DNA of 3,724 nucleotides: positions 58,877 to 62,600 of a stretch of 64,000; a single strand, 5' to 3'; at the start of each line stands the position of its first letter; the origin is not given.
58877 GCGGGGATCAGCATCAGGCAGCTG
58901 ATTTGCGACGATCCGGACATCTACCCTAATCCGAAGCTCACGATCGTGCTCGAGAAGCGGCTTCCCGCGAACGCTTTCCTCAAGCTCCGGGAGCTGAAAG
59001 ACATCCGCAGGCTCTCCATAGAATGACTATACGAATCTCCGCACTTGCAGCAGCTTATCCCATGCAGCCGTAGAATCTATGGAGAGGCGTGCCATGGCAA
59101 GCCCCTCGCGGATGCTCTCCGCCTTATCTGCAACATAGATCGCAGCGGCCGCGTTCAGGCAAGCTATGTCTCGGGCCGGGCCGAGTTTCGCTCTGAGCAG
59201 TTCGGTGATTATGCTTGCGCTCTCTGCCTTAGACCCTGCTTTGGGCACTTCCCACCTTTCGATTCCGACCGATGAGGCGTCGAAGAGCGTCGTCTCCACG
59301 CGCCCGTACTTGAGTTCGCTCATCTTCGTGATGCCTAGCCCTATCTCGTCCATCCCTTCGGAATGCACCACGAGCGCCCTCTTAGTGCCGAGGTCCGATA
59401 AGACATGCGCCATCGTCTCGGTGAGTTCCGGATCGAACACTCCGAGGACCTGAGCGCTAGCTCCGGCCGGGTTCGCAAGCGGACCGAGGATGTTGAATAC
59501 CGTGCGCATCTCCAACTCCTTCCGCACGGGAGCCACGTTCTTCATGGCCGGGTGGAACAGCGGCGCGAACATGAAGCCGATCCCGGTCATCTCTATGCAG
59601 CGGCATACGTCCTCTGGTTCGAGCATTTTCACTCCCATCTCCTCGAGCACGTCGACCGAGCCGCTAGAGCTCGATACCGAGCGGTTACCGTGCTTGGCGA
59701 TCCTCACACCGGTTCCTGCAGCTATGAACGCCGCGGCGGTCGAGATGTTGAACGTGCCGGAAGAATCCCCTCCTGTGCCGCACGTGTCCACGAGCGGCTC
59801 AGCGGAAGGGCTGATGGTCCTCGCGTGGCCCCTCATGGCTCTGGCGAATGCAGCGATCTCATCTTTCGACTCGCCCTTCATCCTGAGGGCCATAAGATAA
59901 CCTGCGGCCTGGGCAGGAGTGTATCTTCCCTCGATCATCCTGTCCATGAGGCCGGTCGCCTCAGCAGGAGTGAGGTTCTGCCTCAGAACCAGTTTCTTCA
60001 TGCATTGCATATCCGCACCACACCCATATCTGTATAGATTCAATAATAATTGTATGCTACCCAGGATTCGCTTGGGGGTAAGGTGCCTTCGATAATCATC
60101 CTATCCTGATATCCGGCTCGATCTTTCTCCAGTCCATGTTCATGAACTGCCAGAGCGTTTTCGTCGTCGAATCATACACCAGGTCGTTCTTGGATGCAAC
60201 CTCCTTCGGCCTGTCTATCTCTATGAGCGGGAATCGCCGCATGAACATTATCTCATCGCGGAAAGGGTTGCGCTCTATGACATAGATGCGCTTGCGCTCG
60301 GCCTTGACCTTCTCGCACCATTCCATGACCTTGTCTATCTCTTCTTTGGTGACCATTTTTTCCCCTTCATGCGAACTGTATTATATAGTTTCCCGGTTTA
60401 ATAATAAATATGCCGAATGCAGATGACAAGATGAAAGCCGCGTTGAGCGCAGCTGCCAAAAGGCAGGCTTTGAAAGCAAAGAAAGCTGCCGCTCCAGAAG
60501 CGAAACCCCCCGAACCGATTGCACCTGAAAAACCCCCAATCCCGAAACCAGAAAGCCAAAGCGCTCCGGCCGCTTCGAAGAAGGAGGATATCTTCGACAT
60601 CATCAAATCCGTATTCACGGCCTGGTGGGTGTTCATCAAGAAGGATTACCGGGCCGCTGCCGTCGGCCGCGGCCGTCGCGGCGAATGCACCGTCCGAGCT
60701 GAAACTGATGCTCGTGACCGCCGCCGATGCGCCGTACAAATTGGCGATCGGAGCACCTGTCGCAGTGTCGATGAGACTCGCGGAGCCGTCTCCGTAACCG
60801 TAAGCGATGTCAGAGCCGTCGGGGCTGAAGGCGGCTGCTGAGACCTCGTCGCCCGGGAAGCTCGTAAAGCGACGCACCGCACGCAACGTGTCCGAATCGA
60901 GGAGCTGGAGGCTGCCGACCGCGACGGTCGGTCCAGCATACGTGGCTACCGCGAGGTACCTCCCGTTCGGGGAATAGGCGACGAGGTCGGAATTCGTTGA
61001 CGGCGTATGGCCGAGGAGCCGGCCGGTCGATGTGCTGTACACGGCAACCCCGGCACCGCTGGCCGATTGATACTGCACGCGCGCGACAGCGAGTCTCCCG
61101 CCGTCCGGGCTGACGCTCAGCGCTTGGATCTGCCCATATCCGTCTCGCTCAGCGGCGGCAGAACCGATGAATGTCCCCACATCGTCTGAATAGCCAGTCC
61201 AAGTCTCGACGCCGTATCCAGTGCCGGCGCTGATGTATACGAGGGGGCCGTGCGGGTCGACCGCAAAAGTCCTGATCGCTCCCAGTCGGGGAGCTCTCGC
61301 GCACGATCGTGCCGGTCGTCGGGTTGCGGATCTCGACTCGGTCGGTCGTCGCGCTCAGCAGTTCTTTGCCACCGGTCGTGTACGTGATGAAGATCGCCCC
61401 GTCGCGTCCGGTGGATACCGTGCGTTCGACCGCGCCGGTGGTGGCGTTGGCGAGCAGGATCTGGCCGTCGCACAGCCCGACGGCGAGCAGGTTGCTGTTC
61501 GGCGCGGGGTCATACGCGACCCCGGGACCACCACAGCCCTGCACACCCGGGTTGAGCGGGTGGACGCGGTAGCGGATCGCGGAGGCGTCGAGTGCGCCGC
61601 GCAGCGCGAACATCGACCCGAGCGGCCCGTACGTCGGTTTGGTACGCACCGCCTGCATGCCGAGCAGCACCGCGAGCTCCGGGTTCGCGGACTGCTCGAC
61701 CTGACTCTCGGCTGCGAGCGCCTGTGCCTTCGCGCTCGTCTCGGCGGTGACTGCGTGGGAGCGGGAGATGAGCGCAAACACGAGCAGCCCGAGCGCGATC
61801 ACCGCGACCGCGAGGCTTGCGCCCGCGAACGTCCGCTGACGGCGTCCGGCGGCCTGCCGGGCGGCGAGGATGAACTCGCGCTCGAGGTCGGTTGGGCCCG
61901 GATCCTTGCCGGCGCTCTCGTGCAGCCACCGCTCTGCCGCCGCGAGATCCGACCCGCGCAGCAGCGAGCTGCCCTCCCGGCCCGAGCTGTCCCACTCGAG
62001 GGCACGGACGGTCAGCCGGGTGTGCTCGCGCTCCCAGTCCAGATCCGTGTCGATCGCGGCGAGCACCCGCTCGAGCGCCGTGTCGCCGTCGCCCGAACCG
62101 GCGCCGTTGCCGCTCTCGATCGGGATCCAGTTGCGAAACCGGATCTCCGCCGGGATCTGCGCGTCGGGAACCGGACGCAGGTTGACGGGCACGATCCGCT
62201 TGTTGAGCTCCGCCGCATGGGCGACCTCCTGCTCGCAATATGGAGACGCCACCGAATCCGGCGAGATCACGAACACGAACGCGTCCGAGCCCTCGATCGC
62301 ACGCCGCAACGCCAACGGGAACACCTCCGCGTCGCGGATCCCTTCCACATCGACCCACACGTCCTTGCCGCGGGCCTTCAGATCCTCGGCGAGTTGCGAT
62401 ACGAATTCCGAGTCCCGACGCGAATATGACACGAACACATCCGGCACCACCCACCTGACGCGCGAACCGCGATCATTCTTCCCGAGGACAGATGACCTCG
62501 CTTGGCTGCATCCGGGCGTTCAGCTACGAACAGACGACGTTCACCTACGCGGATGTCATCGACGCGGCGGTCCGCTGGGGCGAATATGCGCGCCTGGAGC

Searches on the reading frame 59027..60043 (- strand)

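Call 48: search_protein_families(library=ncbifam, proteins=[window:59027-60043:-], max_evalue=0.00001)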
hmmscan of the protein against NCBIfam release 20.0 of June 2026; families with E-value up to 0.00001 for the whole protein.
window:59027-60043:- (338 aa): 11 families
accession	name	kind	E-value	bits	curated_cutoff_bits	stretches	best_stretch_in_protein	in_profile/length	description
TIGR01245.1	trpD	equivalog_domain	1.3e-116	389.5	199.05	1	16-334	2-327/330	anthranilate phosphoribosyltransferase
NF011201.0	PRK14607.1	equivalog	9.1e-104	348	670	1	13-336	197-526/534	bifunctional anthranilate synthase component II/anthranilate phosphoribosyltransferase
NF007073.0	PRK09522.1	equivalog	1.9e-60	205.3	738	1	14-330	203-523/531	bifunctional anthranilate synthase glutamate amidotransferase component TrpG/anthranilate phosphoribosyltransferase TrpD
NF006564.0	PRK09071.1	equivalog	3.5e-27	95.2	257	1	20-230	26-236/335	glycosyl transferase family protein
NF005635.0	PRK07394.1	equivalog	3.3e-22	79.2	287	1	22-336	20-342/348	hypothetical protein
NF006005.0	PRK08136.1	equivalog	9.6e-18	64.6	185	1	23-286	19-287/314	DNA-binding protein YbiB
NF003338.0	PRK04350.1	subfamily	2.4e-13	49.3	434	1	12-154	93-233/502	thymidine phosphorylase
TIGR03327.1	AMP_phos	equivalog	2.5e-11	42.8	535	1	12-154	88-228/500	AMP phosphorylase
TIGR02645.1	ARCH_P_rylase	hypoth_equivalog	6.9e-11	41.2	434.6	1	13-154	88-227/493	putative thymidine phosphorylase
TIGR02644.1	Y_phosphoryl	subfamily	8.6e-07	28.1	409.05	1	22-154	12-145/417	pyrimidine-nucleoside phosphorylase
NF004490.0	PRK05820.1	equivalog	1.3e-06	27.3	269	1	21-150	15-145/439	thymidine phosphorylase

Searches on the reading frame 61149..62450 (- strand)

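Call 93: search_protein_families(library=ncbifam, proteins=[window:61149-62450:-], max_evalue=1e-10)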
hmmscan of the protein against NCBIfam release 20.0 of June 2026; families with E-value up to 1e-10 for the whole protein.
window:61149-62450:- (433 aa): 1 family
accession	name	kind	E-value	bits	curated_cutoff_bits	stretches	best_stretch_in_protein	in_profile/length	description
NF058526.1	Thoeris_type3_ThcB4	equivalog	2.4e-11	43.1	220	1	5-89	130-215/375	Thoeris type III anti-phage system protein ThcB4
